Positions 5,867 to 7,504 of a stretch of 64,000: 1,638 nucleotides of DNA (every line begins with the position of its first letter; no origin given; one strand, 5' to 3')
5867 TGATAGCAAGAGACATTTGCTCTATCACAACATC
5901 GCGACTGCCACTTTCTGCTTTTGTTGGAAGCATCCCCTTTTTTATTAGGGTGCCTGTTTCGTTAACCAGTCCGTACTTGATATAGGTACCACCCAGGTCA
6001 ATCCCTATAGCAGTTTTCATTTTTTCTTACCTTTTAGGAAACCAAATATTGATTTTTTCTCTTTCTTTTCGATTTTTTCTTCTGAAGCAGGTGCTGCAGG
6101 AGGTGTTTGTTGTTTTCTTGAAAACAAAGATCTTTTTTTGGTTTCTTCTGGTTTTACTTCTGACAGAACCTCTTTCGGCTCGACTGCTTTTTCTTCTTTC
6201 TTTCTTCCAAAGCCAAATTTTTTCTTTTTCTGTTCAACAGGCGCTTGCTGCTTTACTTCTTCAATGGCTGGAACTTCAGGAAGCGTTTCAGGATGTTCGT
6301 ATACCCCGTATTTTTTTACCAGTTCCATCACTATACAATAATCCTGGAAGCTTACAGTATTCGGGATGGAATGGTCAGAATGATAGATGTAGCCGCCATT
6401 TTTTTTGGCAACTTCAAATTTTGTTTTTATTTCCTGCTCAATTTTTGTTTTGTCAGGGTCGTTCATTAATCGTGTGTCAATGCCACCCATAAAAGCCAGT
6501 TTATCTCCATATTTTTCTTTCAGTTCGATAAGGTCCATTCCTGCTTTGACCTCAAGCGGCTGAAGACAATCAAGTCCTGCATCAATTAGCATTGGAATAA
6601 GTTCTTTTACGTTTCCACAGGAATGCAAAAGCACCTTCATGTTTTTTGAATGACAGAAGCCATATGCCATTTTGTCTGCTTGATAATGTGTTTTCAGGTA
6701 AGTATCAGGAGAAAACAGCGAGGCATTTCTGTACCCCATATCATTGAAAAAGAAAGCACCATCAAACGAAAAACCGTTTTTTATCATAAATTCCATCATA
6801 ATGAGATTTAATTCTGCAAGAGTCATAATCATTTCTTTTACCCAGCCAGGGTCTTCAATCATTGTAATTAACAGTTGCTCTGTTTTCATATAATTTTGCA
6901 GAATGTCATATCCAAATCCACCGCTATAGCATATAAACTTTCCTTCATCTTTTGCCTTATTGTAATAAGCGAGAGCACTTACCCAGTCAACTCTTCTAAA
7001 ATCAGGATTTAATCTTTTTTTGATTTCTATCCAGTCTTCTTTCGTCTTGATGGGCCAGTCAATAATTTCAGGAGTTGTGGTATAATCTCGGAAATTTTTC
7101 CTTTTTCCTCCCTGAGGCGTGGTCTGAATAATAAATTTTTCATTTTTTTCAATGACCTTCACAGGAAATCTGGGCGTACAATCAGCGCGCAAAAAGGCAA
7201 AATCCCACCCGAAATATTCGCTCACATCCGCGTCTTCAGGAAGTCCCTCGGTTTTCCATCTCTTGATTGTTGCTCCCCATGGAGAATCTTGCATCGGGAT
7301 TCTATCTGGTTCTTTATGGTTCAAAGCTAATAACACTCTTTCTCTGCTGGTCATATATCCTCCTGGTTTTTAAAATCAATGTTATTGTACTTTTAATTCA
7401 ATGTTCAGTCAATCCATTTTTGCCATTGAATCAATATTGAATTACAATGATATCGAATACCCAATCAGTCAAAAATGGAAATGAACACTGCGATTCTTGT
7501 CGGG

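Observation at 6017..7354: MtaA/URO-D-like methyltransferase with a ~100-aa Lys/Glu-rich FG-containing tail; its likely corrinoid partner is 48 kb away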

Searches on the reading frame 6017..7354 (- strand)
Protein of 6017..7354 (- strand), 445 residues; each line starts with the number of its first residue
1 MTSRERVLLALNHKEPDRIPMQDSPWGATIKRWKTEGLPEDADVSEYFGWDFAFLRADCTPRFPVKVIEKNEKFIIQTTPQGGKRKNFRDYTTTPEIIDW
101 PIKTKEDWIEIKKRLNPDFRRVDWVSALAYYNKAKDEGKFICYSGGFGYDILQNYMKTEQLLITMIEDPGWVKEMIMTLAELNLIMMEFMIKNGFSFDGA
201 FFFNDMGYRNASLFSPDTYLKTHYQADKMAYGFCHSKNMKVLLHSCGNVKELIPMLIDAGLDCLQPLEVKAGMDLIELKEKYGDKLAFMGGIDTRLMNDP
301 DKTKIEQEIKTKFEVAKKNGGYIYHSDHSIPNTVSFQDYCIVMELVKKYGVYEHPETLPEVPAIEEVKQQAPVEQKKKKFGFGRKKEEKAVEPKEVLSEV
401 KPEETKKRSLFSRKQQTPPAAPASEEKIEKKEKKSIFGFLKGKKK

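Call 4: search_protein_families(library=pfam, proteins=[window:6017-7354:-], max_evalue=0.01)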
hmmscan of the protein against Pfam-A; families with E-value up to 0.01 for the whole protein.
window:6017-7354:- (445 aa): 1 family
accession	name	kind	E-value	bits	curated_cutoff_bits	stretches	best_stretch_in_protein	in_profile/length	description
PF01208.23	URO-D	-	1.9e-15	57.1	23.9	1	156-349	154-346/346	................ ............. (URO-D)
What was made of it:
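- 6299..7354 (-): Catalytic core, residues 1-352, (beta/alpha)8 URO-D/MtaA/MetE-like barrel. Pfam PF01208 E=1.9e-15 (call 4).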

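Call 5: search_protein_families(library=ncbifam, proteins=[window:6017-7354:-], max_evalue=0.01)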
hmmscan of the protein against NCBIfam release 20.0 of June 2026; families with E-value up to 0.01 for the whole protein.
window:6017-7354:- (445 aa): 4 families
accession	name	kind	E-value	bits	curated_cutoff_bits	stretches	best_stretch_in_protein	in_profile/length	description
NF004889.0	PRK06252.1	subfamily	3.7e-11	42.6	244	1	90-311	90-302/340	methylcobalamin:coenzyme M methyltransferase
TIGR01463.1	mtaA_cmuA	subfamily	2.4e-09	36.9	235.4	1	90-323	89-312/340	MtaA/CmuA family methyltransferase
NF040654.1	MtaA_Meth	equivalog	4.4e-06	25.9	400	1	92-310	89-300/337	methylcobamide:CoM methyltransferase MtaA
NF002119.0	PRK00957.1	equivalog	0.0046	16.1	258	1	237-320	189-273/306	methionine synthase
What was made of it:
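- On MtaA/MtbA/MtsA soluble CoM methyltransferases and Mlp relatives: 36.9 bits against 235.4, and 25.9 against 400 (call 5).
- The closest curated families are MtaA/CmuA (call 5). There is a weak NCBIfam hit to the short archaeal-type methionine synthase PRK00957 (call 5).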

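Call 7: find_homologous_proteins(query=window:6017-7354:-, max_evalue=0.00001)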
Query window:6017-7354:- (445 aa): 3238 proteins with E <= 0.00001 among 8000 candidates; the best 120 are listed.
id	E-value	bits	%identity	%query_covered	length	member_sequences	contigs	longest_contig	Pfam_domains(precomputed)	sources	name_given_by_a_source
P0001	0.0e+0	1029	100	100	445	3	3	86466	PF01208.24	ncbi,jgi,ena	-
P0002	3.9e-265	898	87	100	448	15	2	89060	PF01208.24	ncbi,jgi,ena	-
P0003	9.1e-246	834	81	100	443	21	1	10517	PF01208.24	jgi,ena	-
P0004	1.7e-242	823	81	100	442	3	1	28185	PF01208.24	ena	-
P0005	2.2e-242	823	79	100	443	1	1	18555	PF01208.24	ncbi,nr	ncbi:MAG: hypothetical protein N2115_07335 [bacterium]|nr:hypothetical protein [bacterium]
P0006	1.4e-241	820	79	100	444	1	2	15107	PF01208.24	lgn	-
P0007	2.0e-241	819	78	100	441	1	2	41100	PF01208.24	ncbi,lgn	-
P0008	3.6e-241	819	80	100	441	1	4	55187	PF01208.24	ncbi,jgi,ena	-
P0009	2.9e-238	809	79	99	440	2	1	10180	PF01208.24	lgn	-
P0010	1.3e-236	804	77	100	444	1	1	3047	PF01208.24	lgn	-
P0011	2.1e-226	770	77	100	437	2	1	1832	PF01208.24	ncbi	-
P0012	3.3e-196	670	66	100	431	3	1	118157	PF01208.24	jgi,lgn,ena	-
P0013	4.0e-193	660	72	85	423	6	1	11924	PF01208.24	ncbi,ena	-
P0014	9.8e-192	656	76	79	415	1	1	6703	PF01208.24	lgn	-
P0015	2.0e-190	651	75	79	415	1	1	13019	PF01208.24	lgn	-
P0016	7.4e-190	650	75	79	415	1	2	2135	PF01208.24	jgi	-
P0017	4.3e-189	647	69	93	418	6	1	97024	PF01208.24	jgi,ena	-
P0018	7.4e-189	646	67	96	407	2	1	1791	PF01208.24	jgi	-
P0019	8.1e-188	643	64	93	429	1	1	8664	PF01208.24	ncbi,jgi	-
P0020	1.8e-187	642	75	79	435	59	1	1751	PF01208.24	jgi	-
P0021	5.4e-187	640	70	91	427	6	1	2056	PF01208.24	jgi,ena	-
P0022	7.7e-187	640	71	84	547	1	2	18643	PF01208.24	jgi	-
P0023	7.5e-186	636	69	88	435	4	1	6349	PF01208.24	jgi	-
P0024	6.4e-185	633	74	79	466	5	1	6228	PF01208.24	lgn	-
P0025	5.0e-184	630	69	87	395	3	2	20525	PF01208.24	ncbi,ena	ncbi:MAG: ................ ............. family protein [Candidatus Ratteibacteria bacterium]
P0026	1.5e-183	629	75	79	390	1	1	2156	PF01208.24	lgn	-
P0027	3.6e-183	627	65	93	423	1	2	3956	PF01208.24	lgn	-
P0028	4.7e-183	627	67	93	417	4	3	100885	PF01208.24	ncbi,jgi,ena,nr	ncbi:MAG TPA: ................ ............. family protein [bacterium]|nr:uroporphyrinogen decarbox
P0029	6.7e-183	627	74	79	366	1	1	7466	PF01208.24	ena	-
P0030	3.9e-182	624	62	99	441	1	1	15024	PF01208.24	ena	-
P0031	5.3e-180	617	70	85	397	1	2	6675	PF01208.24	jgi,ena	-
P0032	1.3e-179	616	71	79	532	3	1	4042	PF01208.24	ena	-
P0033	4.8e-179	614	63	97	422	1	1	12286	PF01208.24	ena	-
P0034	5.5e-179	614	63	97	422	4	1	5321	PF01208.24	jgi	-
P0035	6.9e-179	613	63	100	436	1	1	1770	PF01208.24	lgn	-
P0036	3.5e-178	611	64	93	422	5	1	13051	PF01208.24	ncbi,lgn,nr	ncbi:MAG: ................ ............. family protein [Candidatus Ratteibacteria bacterium]|nr:uro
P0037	4.4e-178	611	63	97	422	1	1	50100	PF01208.24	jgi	-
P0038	2.3e-177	608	61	100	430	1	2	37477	PF01208.24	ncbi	-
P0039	2.5e-177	608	63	97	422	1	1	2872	PF01208.24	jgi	-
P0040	2.7e-177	608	61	99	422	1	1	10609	PF01208.24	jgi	-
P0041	4.7e-176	604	63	93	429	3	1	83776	PF01208.24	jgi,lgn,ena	-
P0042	7.1e-176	603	69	84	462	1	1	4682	PF01208.24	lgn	-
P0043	5.6e-174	597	69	80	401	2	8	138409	PF01208.24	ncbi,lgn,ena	-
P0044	7.7e-173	593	59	100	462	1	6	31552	PF01208.24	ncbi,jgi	jgi:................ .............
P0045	1.8e-172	592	64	87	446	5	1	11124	PF01208.24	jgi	-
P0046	4.5e-172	591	59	99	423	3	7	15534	PF01208.24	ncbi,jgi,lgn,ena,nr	ncbi:MAG TPA: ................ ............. family protein [bacterium]|nr:uroporphyrinogen decarbox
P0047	4.5e-172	591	63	89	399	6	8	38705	PF01208.24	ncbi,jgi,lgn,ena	-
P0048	9.6e-172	590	68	81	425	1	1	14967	PF01208.24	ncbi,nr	ncbi:MAG: hypothetical protein NC911_04345 [Candidatus Omnitrophica bacterium]|nr:hypothetical prote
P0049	3.6e-171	588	68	80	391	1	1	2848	PF01208.24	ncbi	-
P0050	2.7e-170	585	62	96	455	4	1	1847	PF01208.24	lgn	-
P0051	4.3e-170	584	60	98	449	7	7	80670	PF01208.24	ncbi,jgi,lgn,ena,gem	-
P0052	9.5e-169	580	58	100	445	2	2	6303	PF01208.24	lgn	-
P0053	1.3e-168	579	59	100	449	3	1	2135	PF01208.24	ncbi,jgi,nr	ncbi:MAG TPA: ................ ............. family protein [bacterium]|nr:uroporphyrinogen decarbox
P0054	2.3e-168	579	60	97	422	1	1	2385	PF01208.24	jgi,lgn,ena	-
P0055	4.5e-168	578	65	82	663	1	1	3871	PF01208.24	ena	-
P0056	1.3e-167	576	64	87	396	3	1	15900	PF01208.24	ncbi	-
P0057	2.7e-167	575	59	93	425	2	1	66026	PF01208.24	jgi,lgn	jgi:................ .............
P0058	3.7e-167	575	58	100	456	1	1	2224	PF01208.24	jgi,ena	-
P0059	1.6e-163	563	61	87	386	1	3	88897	PF01208.24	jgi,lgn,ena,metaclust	metaclust:\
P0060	6.5e-163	561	58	98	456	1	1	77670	PF01208.24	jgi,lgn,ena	-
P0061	1.9e-161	556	66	79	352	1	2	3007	PF01208.24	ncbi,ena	-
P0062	7.8e-160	551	62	86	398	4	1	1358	PF01208.24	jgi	-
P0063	1.3e-159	550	64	80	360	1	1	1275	PF01208.24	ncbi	-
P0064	3.9e-159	548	66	79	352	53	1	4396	PF01208.24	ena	-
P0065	4.8e-159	548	65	79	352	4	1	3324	PF01208.24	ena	-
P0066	5.0e-159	548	66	79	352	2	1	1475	PF01208.24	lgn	-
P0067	1.8e-158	546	66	79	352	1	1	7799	PF01208.24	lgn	-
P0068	5.6e-158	544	67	79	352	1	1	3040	PF01208.24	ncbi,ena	-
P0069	5.8e-158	544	68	74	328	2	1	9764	PF01208.24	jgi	-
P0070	5.8e-158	544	65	79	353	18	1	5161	PF01208.24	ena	-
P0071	8.2e-158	544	66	79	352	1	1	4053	PF01208.24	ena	-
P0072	1.6e-157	543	66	79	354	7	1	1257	PF01208.24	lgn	-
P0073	3.3e-157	542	63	79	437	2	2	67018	PF01208.24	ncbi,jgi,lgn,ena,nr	ncbi:hypothetical protein M0P98_03710 [bacterium]|nr:hypothetical protein [bacterium]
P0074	5.0e-157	541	65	79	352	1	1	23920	PF01208.24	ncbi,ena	-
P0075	6.9e-157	541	67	79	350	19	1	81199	PF01208.24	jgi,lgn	jgi:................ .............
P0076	7.6e-157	541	65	79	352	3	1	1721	PF01208.24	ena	-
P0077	1.4e-156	540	65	79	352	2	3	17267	PF01208.24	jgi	-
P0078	3.5e-156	539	66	79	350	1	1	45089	PF01208.24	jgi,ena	-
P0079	4.7e-156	538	58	92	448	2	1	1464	PF01208.24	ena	-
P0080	1.1e-155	537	66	79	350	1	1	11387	PF01208.24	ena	-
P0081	3.3e-155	535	63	79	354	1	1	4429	PF01208.24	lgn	-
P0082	1.2e-154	533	65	79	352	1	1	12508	PF01208.24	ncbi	ncbi:hypothetical protein ES707_06369 [subsurface metagenome]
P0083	2.4e-154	533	65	79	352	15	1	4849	PF01208.24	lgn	-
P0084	3.5e-154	532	64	79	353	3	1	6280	PF01208.24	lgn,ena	-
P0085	3.8e-154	532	66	79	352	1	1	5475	PF01208.24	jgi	-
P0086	5.0e-154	531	64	79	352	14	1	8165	PF01208.24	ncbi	-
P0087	1.1e-153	530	65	79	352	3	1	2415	PF01208.24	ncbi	-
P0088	1.6e-153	530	65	79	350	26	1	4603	PF01208.24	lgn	-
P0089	1.9e-153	530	65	79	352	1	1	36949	PF01208.24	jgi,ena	-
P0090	5.6e-153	528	63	79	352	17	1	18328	PF01208.24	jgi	-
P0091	6.6e-153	528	63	79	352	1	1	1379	PF01208.24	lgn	-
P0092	7.5e-153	528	65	79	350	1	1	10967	PF01208.24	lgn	-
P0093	1.2e-152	527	64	79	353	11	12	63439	PF01208.24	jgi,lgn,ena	-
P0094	3.7e-152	525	64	79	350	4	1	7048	PF01208.24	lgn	-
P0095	5.9e-152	525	62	79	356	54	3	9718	PF01208.24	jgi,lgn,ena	-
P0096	1.5e-151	523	64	79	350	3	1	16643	PF01208.24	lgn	-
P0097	2.4e-151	523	63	79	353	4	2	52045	PF01208.24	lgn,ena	-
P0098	2.7e-151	522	64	79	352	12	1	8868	PF01208.24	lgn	-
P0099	3.4e-150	519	62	79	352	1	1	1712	PF01208.24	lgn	-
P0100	1.1e-149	517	63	79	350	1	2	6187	PF01208.24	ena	-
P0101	1.4e-149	517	60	79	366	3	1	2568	PF01208.24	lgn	-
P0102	1.7e-149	516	63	79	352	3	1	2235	PF01208.24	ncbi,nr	ncbi:MAG TPA: hypothetical protein EYP78_00440 [Candidatus Omnitrophica bacterium]|nr:hypothetical p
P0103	3.4e-149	516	62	79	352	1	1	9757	PF01208.24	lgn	-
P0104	6.3e-149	515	63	79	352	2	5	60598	PF01208.24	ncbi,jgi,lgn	-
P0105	1.9e-148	513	63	79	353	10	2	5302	PF01208.24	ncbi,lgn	-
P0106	2.3e-148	513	61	79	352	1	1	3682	PF01208.24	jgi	-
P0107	2.4e-148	513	62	79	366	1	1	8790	PF01208.24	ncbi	-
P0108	4.4e-148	512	61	79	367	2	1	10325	PF01208.24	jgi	-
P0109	6.6e-148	511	61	79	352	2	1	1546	PF01208.24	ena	-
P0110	6.9e-148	511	59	80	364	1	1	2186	PF01208.24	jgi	jgi:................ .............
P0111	1.2e-147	510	63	79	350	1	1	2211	PF01208.24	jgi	-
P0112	3.2e-147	509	62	79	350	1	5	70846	PF01208.24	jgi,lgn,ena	-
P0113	3.3e-147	509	62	79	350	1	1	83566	PF01208.24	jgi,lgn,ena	-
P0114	3.5e-147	509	62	79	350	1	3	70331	PF01208.24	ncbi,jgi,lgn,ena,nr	ncbi:MAG TPA: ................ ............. family protein [bacterium]|nr:uroporphyrinogen decarbox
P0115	4.2e-147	509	63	79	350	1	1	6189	PF01208.24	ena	-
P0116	5.5e-147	508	62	79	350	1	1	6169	PF01208.24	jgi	-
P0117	9.1e-147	508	62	78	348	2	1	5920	PF01208.24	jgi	jgi:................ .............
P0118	1.5e-146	507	62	79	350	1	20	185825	PF01208.24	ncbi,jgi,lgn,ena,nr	ncbi:MAG TPA: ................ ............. family protein [bacterium]|jgi:uroporphyrinogen decarbo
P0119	1.6e-146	507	62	79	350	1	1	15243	PF01208.24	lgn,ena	-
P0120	2.1e-146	506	60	79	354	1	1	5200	PF01208.24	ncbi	-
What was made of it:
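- JGI names several homologues '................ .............' (call 7).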

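Call 8: search_solved_structures(query=window:6017-7354:-, max_evalue=1, show_alignments=2)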
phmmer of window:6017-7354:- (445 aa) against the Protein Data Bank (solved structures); distinct sequences matched with E-value up to 1: 2.
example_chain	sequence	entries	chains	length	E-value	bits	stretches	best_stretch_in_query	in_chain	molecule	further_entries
4ay7_A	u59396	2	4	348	0.023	16.7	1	210-309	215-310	METHYLCOBALAMIN: COENZYME M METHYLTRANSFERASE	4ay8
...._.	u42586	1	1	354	0.42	12.5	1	257-347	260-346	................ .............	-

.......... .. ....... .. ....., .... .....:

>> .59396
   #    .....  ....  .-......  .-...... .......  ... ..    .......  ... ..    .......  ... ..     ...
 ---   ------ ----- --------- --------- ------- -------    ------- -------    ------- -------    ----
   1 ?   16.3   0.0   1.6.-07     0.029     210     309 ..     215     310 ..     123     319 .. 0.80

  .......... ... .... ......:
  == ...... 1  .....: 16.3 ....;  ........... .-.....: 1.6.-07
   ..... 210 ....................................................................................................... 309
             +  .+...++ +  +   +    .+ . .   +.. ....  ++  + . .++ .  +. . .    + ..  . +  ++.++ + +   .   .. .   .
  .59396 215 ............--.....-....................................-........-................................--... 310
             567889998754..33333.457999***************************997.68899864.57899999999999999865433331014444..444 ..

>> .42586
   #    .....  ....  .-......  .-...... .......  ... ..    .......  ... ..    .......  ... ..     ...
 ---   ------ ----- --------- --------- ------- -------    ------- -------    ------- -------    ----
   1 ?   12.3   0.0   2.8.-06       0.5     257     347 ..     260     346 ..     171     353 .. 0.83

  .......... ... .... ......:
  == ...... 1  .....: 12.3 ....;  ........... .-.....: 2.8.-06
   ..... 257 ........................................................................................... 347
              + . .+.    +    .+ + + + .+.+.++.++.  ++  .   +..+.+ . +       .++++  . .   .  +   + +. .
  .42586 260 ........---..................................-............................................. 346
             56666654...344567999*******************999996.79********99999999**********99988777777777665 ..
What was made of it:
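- phmmer against HemE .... gives E=0.42 (call 8).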

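Call 11: find_encoding_contigs(protein=P0001, flank=10000, max_places=3)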
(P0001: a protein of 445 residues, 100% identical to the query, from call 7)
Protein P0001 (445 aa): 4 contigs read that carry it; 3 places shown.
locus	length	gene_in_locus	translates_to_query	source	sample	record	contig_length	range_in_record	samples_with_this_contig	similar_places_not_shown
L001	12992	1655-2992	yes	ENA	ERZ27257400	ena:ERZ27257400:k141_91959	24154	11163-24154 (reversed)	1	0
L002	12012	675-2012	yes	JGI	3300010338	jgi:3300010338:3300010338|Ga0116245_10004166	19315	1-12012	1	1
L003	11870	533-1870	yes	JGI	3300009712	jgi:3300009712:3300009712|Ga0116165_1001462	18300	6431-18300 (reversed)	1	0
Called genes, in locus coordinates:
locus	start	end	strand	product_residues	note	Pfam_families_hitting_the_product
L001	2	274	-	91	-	?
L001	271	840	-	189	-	PF03099:BPL_LplA_LipB, PF21948:LplA-B_cat (weak)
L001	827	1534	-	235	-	PF03309:Pan_kinase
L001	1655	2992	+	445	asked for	PF01208:URO-D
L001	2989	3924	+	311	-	PF00480:ROK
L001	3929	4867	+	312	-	PF00551:Formyl_trans_N, PF02911:Formyl_trans_C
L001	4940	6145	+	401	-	PF00696:AA_kinase, PF13291:ACT_4 (faint), PF01842:ACT, PF22468:ACT_9, PF22629:ACT_AHAS_ss (faint), PF13840:ACT_7, PF01842:ACT, PF22468:ACT_9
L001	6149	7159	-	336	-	PF00483:NTP_transferase, PF12804:NTP_transf_3 (faint), PF25084:LbH_EIF2B (weak), PF25087:GMPPB_C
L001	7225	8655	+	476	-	PF00795:CN_hydrolase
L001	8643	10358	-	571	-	PF19864:Radical_SAM_N2, PF02310:B12-binding (weak), PF04055:Radical_SAM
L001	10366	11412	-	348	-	PF01098:FTSW_RODA_SPOVE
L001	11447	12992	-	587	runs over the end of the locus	PF03717:PBP_dimer, PF00905:Transpeptidase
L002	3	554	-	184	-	?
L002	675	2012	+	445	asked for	PF01208:URO-D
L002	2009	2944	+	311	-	PF00480:ROK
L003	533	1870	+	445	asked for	PF01208:URO-D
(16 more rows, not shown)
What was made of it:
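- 6017..7354 (-): Complete ORF, 445 aa: URO-D-fold methyltransferase-like core plus disordered tail. An identical protein is on record in 3 metagenome contigs (calls 7, 11).
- The operon neighbours fmt and aspartokinase are loosely methionine-related (call 11).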

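Call 12: find_encoding_contigs(protein=P0012, flank=8000, max_places=2)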
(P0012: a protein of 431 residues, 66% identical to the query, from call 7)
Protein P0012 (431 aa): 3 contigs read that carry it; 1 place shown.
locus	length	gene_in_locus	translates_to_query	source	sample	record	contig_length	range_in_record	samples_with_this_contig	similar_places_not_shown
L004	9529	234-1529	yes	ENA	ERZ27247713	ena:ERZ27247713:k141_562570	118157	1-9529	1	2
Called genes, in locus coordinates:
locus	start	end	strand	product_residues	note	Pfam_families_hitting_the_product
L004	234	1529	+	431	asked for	PF01208:URO-D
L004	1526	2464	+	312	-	PF00480:ROK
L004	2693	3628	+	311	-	PF00551:Formyl_trans_N, PF02911:Formyl_trans_C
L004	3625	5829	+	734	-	PF00270:DEAD, PF04851:ResIII, PF00271:Helicase_C, PF22982:WHD_HRQ1 (weak), PF09369:MZB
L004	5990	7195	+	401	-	PF00696:AA_kinase, PF01842:ACT, PF22468:ACT_9, PF13840:ACT_7, PF01842:ACT (weak), PF22468:ACT_9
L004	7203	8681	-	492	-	PF13860:FlgD_ig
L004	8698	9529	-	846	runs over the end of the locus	-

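Call 13: find_encoding_contigs(protein=P0043, flank=8000, max_places=2)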
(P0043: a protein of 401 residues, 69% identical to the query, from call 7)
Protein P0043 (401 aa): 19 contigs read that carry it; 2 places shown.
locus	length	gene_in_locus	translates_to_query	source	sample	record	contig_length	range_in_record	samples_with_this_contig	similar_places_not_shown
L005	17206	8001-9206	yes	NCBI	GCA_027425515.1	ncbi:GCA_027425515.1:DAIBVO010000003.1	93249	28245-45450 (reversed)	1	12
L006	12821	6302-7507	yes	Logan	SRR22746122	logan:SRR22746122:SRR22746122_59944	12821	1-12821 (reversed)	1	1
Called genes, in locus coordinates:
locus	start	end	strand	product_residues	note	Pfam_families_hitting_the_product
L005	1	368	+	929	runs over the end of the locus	PF00005:ABC_tran (faint), PF02463:SMC_N (faint), PF13191:AAA_16 (faint), PF13555:AAA_29 (faint), PF20703:nSTAND1 (faint), PF13304:AAA_21 (faint), PF17760:UvrA_inter, PF17755:UvrA_DNA-bind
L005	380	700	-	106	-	PF13744:HTH_37 (weak), PF13560:HTH_31, PF12844:HTH_19, PF13443:HTH_26, PF01381:HTH_3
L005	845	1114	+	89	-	-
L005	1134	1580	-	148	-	-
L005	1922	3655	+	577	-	PF07881:Fucose_iso_N1, PF07882:Fucose_iso_N2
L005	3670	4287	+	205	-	PF13483:Lactamase_B_3, PF12706:Lactamase_B_2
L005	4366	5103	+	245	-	PF00069:Pkinase, PF07714:PK_Tyr_Ser-Thr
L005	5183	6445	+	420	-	PF03952:Enolase_N, PF00113:Enolase_C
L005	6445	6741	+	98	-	PF04977:DivIC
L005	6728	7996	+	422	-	PF02403:Seryl_tRNA_N, PF00587:tRNA-synt_2b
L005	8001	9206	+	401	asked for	PF01208:URO-D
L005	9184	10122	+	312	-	PF00480:ROK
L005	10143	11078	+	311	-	PF00551:Formyl_trans_N, PF02911:Formyl_trans_C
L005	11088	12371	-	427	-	PF01595:CNNM, PF00571:CBS, PF03471:CorC_HlyC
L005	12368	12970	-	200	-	PF03099:BPL_LplA_LipB, PF21948:LplA-B_cat (weak)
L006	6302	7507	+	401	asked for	PF01208:URO-D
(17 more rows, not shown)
